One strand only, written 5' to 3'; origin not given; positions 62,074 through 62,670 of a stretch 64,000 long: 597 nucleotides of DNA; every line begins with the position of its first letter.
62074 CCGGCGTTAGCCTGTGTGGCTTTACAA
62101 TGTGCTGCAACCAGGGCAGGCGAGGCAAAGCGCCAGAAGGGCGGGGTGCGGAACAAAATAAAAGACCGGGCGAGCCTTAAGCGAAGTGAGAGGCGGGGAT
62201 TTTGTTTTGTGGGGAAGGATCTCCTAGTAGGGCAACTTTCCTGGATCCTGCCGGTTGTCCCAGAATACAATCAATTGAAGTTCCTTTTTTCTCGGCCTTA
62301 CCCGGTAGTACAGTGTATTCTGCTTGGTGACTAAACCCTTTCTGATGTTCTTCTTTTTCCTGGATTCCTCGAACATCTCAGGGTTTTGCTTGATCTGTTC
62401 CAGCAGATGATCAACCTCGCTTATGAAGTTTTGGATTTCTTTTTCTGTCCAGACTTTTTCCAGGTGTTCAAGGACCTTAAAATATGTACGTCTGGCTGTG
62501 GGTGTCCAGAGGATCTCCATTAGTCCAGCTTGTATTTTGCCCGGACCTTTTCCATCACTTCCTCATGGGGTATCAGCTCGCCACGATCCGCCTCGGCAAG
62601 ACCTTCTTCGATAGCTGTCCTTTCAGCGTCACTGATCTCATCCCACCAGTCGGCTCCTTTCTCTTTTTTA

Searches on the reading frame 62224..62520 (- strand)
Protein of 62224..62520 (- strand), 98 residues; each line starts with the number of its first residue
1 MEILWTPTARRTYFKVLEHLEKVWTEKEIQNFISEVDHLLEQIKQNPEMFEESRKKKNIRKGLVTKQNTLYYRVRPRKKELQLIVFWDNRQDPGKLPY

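Call 12: find_encoding_contigs(protein=window:62224-62520:-, flank=5000, max_places=10)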
Protein window:62224-62520:- (98 aa): no gene with exactly this product is on record in the collection.

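Call 14: search_protein_families(library=pfam, proteins=[window:62224-62520:-], max_evalue=0.01)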
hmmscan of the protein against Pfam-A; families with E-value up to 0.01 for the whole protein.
window:62224-62520:- (98 aa): 2 families
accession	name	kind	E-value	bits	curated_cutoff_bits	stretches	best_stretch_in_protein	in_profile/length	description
PF05016.21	ParE_toxin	-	0.00026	21.9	23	1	3-92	1-88/89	ParE toxin of type II toxin-antitoxin system, parDE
PF00517.22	GP41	-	0.0097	16.3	29.6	0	13-52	86-125/197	Retroviral envelope protein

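Call 20: search_protein_families(library=ncbifam, proteins=[window:62224-62520:-], max_evalue=0.01)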
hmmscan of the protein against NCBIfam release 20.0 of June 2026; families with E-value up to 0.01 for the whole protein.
window:62224-62520:- (98 aa): 0 families

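Call 25: find_homologous_proteins(query=window:62224-62520:-, max_evalue=0.00001)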
Query window:62224-62520:- (98 aa): 150 proteins with E <= 0.00001 among 150 candidates; the best 120 are listed.
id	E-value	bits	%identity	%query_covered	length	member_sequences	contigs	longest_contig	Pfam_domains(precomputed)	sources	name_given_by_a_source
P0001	4.4e-54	199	90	100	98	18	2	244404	-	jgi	-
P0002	2.6e-53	196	90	100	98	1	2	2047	-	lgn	-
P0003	1.7e-52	193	88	100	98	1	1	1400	PF05016.22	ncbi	-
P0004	1.4e-51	190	87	100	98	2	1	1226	-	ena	-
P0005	1.9e-51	190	85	100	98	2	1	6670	PF05016.22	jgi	jgi:plasmid stabilization system protein ParE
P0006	2.4e-51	190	87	100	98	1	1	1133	-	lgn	-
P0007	6.7e-51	188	84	100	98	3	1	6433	PF05016.22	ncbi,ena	-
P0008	7.0e-51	188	85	100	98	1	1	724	-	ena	-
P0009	1.1e-50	188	85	100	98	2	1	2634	-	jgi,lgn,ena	-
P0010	1.5e-50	187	86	100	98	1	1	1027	-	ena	-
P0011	4.7e-50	186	84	100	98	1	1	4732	-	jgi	jgi:plasmid stabilization system protein ParE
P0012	8.4e-50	185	84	100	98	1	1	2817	-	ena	-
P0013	1.5e-49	184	85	100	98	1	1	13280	PF05016.22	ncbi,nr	ncbi:type II toxin-antitoxin system RelE/ParE family toxin [Candidatus Poribacteria bacterium]|nr:ty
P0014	1.3e-48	181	82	100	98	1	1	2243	PF05016.22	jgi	-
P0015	2.2e-48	180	82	100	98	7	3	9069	PF05016.22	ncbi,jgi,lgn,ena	-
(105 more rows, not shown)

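Call 26: find_encoding_contigs(protein=P0001, flank=6000, max_places=6)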
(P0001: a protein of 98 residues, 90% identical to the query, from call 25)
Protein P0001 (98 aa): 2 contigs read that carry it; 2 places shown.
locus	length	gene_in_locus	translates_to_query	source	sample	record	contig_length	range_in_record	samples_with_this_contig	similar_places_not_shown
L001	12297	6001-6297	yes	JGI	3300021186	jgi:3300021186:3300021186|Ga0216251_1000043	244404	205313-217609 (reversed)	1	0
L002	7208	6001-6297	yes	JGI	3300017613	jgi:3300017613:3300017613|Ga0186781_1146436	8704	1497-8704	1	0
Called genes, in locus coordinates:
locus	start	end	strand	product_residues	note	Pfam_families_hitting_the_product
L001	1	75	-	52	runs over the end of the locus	-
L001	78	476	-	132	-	-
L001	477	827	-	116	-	PF13560:HTH_31, PF01381:HTH_3, PF12844:HTH_19 (weak), PF13443:HTH_26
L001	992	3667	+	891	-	PF01807:Zn_ribbon_DnaG, PF13155:Toprim_2, PF13362:Toprim_3 (weak), PF13662:Toprim_4 (weak), PF27228:MTBMA_p00010_2nd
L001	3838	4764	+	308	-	PF00589:Phage_integrase, PF22823:MrpR_C_cat (weak)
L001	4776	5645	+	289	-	PF02899:Phage_int_SAM_1, PF13495:Phage_int_SAM_4 (weak), PF00589:Phage_integrase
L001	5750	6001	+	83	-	PF27535:RelB3_C (faint)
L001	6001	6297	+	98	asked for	-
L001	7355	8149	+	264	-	PF15529:Ntox24 (weak)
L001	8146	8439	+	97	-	PF15580:Imm53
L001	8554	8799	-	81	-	-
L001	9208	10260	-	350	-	PF13349:DUF4097 (faint)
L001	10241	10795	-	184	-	-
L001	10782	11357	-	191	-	PF04542:Sigma70_r2, PF08281:Sigma70_r4_2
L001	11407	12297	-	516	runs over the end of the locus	PF04223:CitF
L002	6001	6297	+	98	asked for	-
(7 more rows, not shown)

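Call 27: find_encoding_contigs(protein=P0013, flank=6000, max_places=4)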
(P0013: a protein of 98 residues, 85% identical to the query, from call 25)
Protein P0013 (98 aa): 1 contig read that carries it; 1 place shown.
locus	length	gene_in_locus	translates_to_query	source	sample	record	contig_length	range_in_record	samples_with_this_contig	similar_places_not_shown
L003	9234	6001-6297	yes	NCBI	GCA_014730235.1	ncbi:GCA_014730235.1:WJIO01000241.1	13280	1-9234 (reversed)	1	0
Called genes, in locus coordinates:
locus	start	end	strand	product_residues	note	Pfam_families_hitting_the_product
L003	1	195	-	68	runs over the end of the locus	PF10049:DUF2283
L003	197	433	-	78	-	-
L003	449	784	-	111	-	PF12844:HTH_19, PF13560:HTH_31, PF01381:HTH_3, PF13443:HTH_26 (weak)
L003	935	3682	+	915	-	PF01807:Zn_ribbon_DnaG, PF08275:DNAG_N, PF13155:Toprim_2, PF13362:Toprim_3, PF13662:Toprim_4 (weak), PF27228:MTBMA_p00010_2nd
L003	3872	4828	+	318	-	PF02899:Phage_int_SAM_1, PF00589:Phage_integrase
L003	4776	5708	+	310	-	PF00589:Phage_integrase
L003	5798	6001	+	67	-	-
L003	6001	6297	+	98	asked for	PF05016:ParE_toxin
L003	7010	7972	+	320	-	-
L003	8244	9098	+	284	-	-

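Call 28: find_encoding_contigs(protein=P0005, flank=6000, max_places=4)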
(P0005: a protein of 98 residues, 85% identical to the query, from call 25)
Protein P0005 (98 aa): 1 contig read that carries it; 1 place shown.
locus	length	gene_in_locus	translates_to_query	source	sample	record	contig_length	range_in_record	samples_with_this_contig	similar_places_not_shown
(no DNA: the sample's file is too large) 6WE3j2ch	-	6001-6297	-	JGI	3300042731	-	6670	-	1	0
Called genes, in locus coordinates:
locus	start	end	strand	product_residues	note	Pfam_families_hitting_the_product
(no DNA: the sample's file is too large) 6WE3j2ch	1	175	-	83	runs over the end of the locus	-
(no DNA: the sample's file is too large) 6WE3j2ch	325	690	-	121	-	PF12844:HTH_19, PF13560:HTH_31, PF01381:HTH_3, PF13443:HTH_26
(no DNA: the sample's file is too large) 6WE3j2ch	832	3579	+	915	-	PF01807:Zn_ribbon_DnaG, PF08275:DNAG_N (weak), PF13155:Toprim_2, PF27228:MTBMA_p00010_2nd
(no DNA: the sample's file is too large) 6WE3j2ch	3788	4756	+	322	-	PF02899:Phage_int_SAM_1 (weak), PF00589:Phage_integrase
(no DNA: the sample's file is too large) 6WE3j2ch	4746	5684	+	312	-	PF00589:Phage_integrase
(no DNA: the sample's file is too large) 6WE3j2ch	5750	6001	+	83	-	PF27535:RelB3_C (weak)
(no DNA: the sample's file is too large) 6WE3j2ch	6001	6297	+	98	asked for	PF05016:ParE_toxin (weak)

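Call 33: find_related_loci(query=window:62224-62520:-, collection=genome_contigs, flank=8000)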
Query window:62224-62520:- (98 aa) in genome_contigs; peptide patterns used: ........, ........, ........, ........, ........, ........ (x = any residue, [..] = any of these).
112 stretches matched a pattern; 53 encode a relative of the query (tblastn E <= 1e-3); 53 distinct loci.
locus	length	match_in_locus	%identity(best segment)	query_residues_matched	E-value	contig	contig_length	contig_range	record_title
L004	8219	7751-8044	91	1-98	2e-58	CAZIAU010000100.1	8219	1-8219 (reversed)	MAG TPA_asm: uncultured Bacteroides sp. isolate binchicken_co150_65 genome assembly, contig: NODE_22799_length_8219_cov_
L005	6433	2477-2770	84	1-98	5e-55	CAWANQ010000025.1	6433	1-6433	MAG: uncultured Bacteroidetes bacterium isolate MFD03804.bin.1.203 genome assembly, contig: contig_96251, whole genome s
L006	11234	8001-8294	85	1-98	6e-54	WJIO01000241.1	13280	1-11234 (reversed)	MAG: Candidatus Poribacteria bacterium isolate Bin_402 k141_2598050, whole genome shotgun sequence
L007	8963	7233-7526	82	1-98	2e-52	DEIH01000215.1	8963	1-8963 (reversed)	MAG TPA_asm: Spirochaeta sp. UBA2779 UBA2779_contig_12018, whole genome shotgun sequence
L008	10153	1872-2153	83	5-98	4e-51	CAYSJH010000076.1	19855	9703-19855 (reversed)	MAG TPA_asm: uncultured Bacteroides sp. isolate binchicken_co150_133 genome assembly, contig: NODE_5977_length_19855_cov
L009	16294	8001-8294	74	1-98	3e-47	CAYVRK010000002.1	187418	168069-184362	MAG TPA_asm: uncultured Bacteroides sp. isolate binchicken_co151_283 genome assembly, contig: NODE_35_length_187418_cov_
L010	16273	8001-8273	82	1-91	9e-47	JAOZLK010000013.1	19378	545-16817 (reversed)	MAG: Bacteroidales bacterium isolate GMC10.metabat2.103 NODE_1490_length_19378_cov_7.541893, whole genome shotgun sequen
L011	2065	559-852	50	1-98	4e-31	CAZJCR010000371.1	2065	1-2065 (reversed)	MAG TPA_asm: uncultured Bacteroidales bacterium isolate SRP192927_co6_181 genome assembly, contig: NODE_167658_length_20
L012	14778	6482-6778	51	1-98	1e-29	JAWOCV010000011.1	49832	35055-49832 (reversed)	MAG: Marinilabilia sp. isolate BLK5-1.bin.79 k191_810245, whole genome shotgun sequence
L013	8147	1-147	98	49-97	7e-28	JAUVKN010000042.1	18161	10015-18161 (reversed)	MAG: Bacteroidia bacterium isolate CSMAG_481 CSMAG_481_k141_566712_length_18161_cov_10.0415, whole genome shotgun sequen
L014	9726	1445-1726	39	2-96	7e-25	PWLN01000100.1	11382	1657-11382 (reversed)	MAG: Balneolaceae bacterium isolate CSSed10_244R1 CS-Sed10-C14302, whole genome shotgun sequence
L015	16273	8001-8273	45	3-96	8e-25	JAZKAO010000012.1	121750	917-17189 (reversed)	MAG: Bacteroidota bacterium isolate ADI_H3L2_1_122_18_3-bin030 ADIH3L21_B030_0_000000000012, whole genome shotgun sequen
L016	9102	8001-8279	47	5-98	3e-24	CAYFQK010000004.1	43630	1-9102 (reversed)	MAG TPA_asm: uncultured Bacteroidales bacterium isolate ERP107533_co1_181 genome assembly, contig: NODE_291_length_43630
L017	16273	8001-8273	43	3-96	3e-24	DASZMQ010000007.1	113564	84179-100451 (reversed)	MAG TPA_asm: Mucilaginibacter sp. isolate SMAG_U5895 k141_1214611, whole genome shotgun sequence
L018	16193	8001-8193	95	1-98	2e-25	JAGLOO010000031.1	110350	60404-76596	MAG: Bacteroidales bacterium isolate RS_7_37 ROV157_7.bin.37.fa_31, whole genome shotgun sequence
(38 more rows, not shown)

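Call 48: search_protein_families(library=ncbifam, proteins=[L001:3838-4764:+, L001:4776-5645:+, L003:3872-4828:+, L003:4776-5708:+, L001:992-3667:+, L001:7355-8149:+, L003:7010-7972:+, L003:8244-9098:+], max_evalue=0.001)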
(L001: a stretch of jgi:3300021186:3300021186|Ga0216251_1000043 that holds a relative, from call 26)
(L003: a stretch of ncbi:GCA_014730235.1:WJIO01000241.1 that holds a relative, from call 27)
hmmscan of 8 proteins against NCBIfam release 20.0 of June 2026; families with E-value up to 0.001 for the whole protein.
L001:3838-4764:+ (308 aa): 12 families
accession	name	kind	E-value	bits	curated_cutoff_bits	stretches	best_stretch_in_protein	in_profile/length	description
TIGR02225.1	recomb_XerD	equivalog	8.6e-51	173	329.6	1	28-306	14-281/290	site-specific tyrosine recombinase XerD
NF001399.0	PRK00283.1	subfamily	4e-50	170.8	279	1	40-306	35-290/300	tyrosine recombinase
NF040815.2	recomb_XerA_Arch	equivalog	9.3e-47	159.8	220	1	17-305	2-260/263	site-specific tyrosine recombinase/integron integrase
TIGR02224.1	recomb_XerC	equivalog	1.4e-46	159.3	335.15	1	20-305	5-283/295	tyrosine recombinase XerC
NF002331.0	PRK01287.1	subfamily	6.3e-43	147.1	371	1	11-305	26-318/365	site-specific tyrosine recombinase XerC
TIGR02249.1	integrase_gron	subfamily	2e-34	119.4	265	2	39-218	23-190/315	integron integrase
NF003462.0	PRK05084.1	equivalog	1.1e-26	93.5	267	1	137-303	190-348/360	tyrosine recombinase XerS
NF011946.0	PRK15417.1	equivalog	3.8e-21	75.6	435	2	114-215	104-204/337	integron integrase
NF007370.0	PRK09870.1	subfamily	8.4e-10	38.6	221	1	121-298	7-178/200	tyrosine-type DNA invertase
NF007371.0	PRK09871.1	subfamily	8.1e-07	28.8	222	1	142-298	26-173/198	tyrosine-type DNA invertase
NF002685.0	PRK02436.1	equivalog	1.7e-06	28.1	178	1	114-215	84-182/245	site-specific tyrosine recombinase XerD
NF040693.1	recomb_GmtY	equivalog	2.1e-06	27.2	340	0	258-306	391-439/441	gamma-mobile-trio recombinase GmtY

L001:4776-5645:+ (289 aa): 10 families
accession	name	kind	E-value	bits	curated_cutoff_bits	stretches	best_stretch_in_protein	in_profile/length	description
TIGR02224.1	recomb_XerC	equivalog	4.3e-40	137.9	335.15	1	11-287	11-291/295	tyrosine recombinase XerC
TIGR02225.1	recomb_XerD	equivalog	4.7e-40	137.7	329.6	1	12-288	12-289/290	site-specific tyrosine recombinase XerD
NF040815.2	recomb_XerA_Arch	equivalog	5.4e-36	124.5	220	1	12-280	11-261/263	site-specific tyrosine recombinase/integron integrase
NF001399.0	PRK00283.1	subfamily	8.9e-35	120.4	279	1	14-288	23-298/300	tyrosine recombinase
NF002331.0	PRK01287.1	subfamily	1.6e-25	89.8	371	1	12-287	41-326/365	site-specific tyrosine recombinase XerC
TIGR02249.1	integrase_gron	subfamily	9.5e-18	64.6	265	2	11-191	12-181/315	integron integrase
NF003462.0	PRK05084.1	equivalog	1.4e-17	63.5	267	1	116-285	185-356/360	tyrosine recombinase XerS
NF007370.0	PRK09870.1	subfamily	1.3e-13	51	221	1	100-273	7-179/200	tyrosine-type DNA invertase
NF011946.0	PRK15417.1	equivalog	1.8e-09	37.2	435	1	233-271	275-313/337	integron integrase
NF007371.0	PRK09871.1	subfamily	3.1e-09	36.7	222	1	110-275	11-176/198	tyrosine-type DNA invertase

L003:3872-4828:+ (318 aa): 11 families
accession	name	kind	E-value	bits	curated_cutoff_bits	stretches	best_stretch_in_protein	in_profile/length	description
TIGR02224.1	recomb_XerC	equivalog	6.9e-50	170.1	335.15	1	17-317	2-280/295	tyrosine recombinase XerC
TIGR02225.1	recomb_XerD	equivalog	2.9e-49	167.9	329.6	1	17-317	2-277/290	site-specific tyrosine recombinase XerD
NF002331.0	PRK01287.1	subfamily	2.1e-46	158.6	371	1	7-314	22-312/365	site-specific tyrosine recombinase XerC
NF001399.0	PRK00283.1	subfamily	1.5e-45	155.7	279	1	25-316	20-285/300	tyrosine recombinase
NF040815.2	recomb_XerA_Arch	equivalog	3.2e-42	144.9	220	1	17-317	2-257/263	site-specific tyrosine recombinase/integron integrase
NF003462.0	PRK05084.1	equivalog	4.1e-27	94.8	267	1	155-317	191-347/360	tyrosine recombinase XerS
TIGR02249.1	integrase_gron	subfamily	2.1e-25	89.7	265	2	256-315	242-301/315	integron integrase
NF011946.0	PRK15417.1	equivalog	1e-16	61.1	435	2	249-314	254-315/337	integron integrase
NF007371.0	PRK09871.1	subfamily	2.1e-08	33.9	222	1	155-313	22-173/198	tyrosine-type DNA invertase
NF040693.1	recomb_GmtY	equivalog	4.3e-08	32.8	340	1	239-316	354-434/441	gamma-mobile-trio recombinase GmtY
NF007370.0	PRK09870.1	subfamily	7e-07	29.1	221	1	160-313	33-178/200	tyrosine-type DNA invertase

L003:4776-5708:+ (310 aa): 6 families
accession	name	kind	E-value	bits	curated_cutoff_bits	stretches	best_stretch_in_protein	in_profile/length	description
TIGR02225.1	recomb_XerD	equivalog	1.1e-26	93.9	329.6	1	24-309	11-289/290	site-specific tyrosine recombinase XerD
TIGR02224.1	recomb_XerC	equivalog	1.6e-24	86.8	335.15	1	23-308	10-291/295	tyrosine recombinase XerC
NF001399.0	PRK00283.1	subfamily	1.9e-22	79.9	279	1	25-309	21-298/300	tyrosine recombinase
NF040815.2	recomb_XerA_Arch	equivalog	1.2e-21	77.5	220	1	16-300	2-260/263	site-specific tyrosine recombinase/integron integrase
NF002331.0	PRK01287.1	subfamily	2e-14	53.4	371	1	7-301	23-319/365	site-specific tyrosine recombinase XerC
NF003462.0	PRK05084.1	equivalog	0.00049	18.9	267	0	148-242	194-283/360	tyrosine recombinase XerS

L001:992-3667:+ (891 aa): 3 families
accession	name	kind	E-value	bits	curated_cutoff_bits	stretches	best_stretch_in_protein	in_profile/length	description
TIGR01391.1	dnaG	equivalog_domain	7.1e-32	110.8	283.6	1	3-366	7-383/414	DNA primase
TIGR03167.1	tRNA_sel_U_synt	equivalog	0.00014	21.4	219.75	0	546-567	129-150/311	tRNA 2-selenouridine(34) synthase MnmH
NF008750.0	PRK11784.1-2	equivalog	0.00024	20.3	241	0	545-584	140-180/346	tRNA 2-selenouridine(34) synthase MnmH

L001:7355-8149:+ (264 aa): 1 family
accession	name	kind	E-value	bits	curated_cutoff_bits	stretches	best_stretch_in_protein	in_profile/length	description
TIGR03696.1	Rhs_assc_core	domain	1e-12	48.4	32.5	1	5-74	14-76/76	RHS repeat-associated core domain-containing protein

L003:7010-7972:+ (320 aa): 0 families

L003:8244-9098:+ (284 aa): 0 families

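Call 82: find_encoding_contigs(protein=P0001, flank=10000, max_places=1)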
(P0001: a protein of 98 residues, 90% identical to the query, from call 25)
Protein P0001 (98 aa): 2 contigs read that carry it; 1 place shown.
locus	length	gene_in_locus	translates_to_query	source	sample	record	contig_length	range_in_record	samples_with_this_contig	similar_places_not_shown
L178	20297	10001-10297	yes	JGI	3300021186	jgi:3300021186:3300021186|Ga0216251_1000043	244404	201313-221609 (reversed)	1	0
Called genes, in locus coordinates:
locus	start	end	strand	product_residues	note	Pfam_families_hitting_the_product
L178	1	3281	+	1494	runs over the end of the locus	PF24517:CBM96, PF00629:MAM, PF20041:DUF6443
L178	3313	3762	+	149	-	-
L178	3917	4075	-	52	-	-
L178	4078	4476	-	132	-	-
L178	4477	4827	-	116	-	PF13560:HTH_31, PF01381:HTH_3, PF12844:HTH_19 (weak), PF13443:HTH_26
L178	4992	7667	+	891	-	PF01807:Zn_ribbon_DnaG, PF13155:Toprim_2, PF13362:Toprim_3 (weak), PF13662:Toprim_4 (weak), PF27228:MTBMA_p00010_2nd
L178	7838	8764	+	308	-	PF00589:Phage_integrase, PF22823:MrpR_C_cat (weak)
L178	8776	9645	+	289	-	PF02899:Phage_int_SAM_1, PF13495:Phage_int_SAM_4 (weak), PF00589:Phage_integrase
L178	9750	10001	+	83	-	PF27535:RelB3_C (faint)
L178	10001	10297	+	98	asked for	-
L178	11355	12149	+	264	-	PF15529:Ntox24 (weak)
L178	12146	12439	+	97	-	PF15580:Imm53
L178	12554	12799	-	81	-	-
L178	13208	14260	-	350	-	PF13349:DUF4097 (faint)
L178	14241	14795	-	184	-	-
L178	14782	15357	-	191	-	PF04542:Sigma70_r2, PF08281:Sigma70_r4_2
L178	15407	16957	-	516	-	PF04223:CitF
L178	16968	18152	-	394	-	PF06857:ACP, PF03328:HpcH_HpaI, PF15617:C-C_Bond_Lyase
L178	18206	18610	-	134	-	PF00903:Glyoxalase, PF13468:Glyoxalase_3, PF13669:Glyoxalase_4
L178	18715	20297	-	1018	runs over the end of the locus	PF00933:Glyco_hydro_3, PF00144:Beta-lactamase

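Call 89: search_solved_structures(query=L001:3838-4764:+, max_evalue=0.00001)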
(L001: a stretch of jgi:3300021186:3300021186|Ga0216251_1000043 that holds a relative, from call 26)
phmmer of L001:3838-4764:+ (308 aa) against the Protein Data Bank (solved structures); distinct sequences matched with E-value up to 0.00001: 11.
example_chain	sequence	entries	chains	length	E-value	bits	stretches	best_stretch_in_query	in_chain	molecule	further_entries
4a8e_A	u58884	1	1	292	1.8e-29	106.4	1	16-305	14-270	PROBABLE TYROSINE RECOMBINASE XERC-LIKE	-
1a0p_A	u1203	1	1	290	6.2e-26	94.7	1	85-304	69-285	SITE-SPECIFIC RECOMBINASE XERD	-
5dcf_A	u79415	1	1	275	3.6e-21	79.1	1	142-304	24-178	Tyrosine recombinase XerD,DNA translocase FtsK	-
9i5v_14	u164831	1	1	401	1.8e-17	66.9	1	80-304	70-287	Ribosome-associated translation inhibitor RaiA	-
2a3v_A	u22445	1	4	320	4.8e-17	65.6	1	252-299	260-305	site-specific recombinase IntI4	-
5hxy_A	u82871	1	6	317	1e-14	57.9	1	40-301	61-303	Tyrosine recombinase XerA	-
1aih_A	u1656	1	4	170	1.8e-08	37.4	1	241-305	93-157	HP1 INTEGRASE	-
5c6k_A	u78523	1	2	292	3.6e-08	36.4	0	244-304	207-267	Integrase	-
5vfz_A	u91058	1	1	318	1.8e-07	34.1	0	89-300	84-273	Gp33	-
5dor_A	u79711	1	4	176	2.3e-07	33.8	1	244-304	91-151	Integrase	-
5jjv_A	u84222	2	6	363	8.3e-07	31.9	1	141-305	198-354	Tyrosine recombinase XerH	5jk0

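Call 90: search_solved_structures(query=L001:4776-5645:+, max_evalue=0.00001)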
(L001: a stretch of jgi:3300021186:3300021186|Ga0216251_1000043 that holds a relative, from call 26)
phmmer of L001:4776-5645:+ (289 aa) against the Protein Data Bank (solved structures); distinct sequences matched with E-value up to 0.00001: 7.
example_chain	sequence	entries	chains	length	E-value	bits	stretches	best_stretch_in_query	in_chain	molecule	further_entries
1a0p_A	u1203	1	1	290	2.8e-17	66.2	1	11-279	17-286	SITE-SPECIFIC RECOMBINASE XERD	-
9i5v_14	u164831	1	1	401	4.2e-15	59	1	14-285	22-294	Ribosome-associated translation inhibitor RaiA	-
5dcf_A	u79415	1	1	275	1.1e-14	57.6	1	107-287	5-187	Tyrosine recombinase XerD,DNA translocase FtsK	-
4a8e_A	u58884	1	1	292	6e-14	55.3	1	10-284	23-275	PROBABLE TYROSINE RECOMBINASE XERC-LIKE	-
5hxy_A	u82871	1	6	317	7.4e-12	48.4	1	14-287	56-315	Tyrosine recombinase XerA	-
2a3v_A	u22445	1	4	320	4.7e-10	42.5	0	8-177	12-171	site-specific recombinase IntI4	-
5jjv_A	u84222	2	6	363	4.9e-08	35.9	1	106-280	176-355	Tyrosine recombinase XerH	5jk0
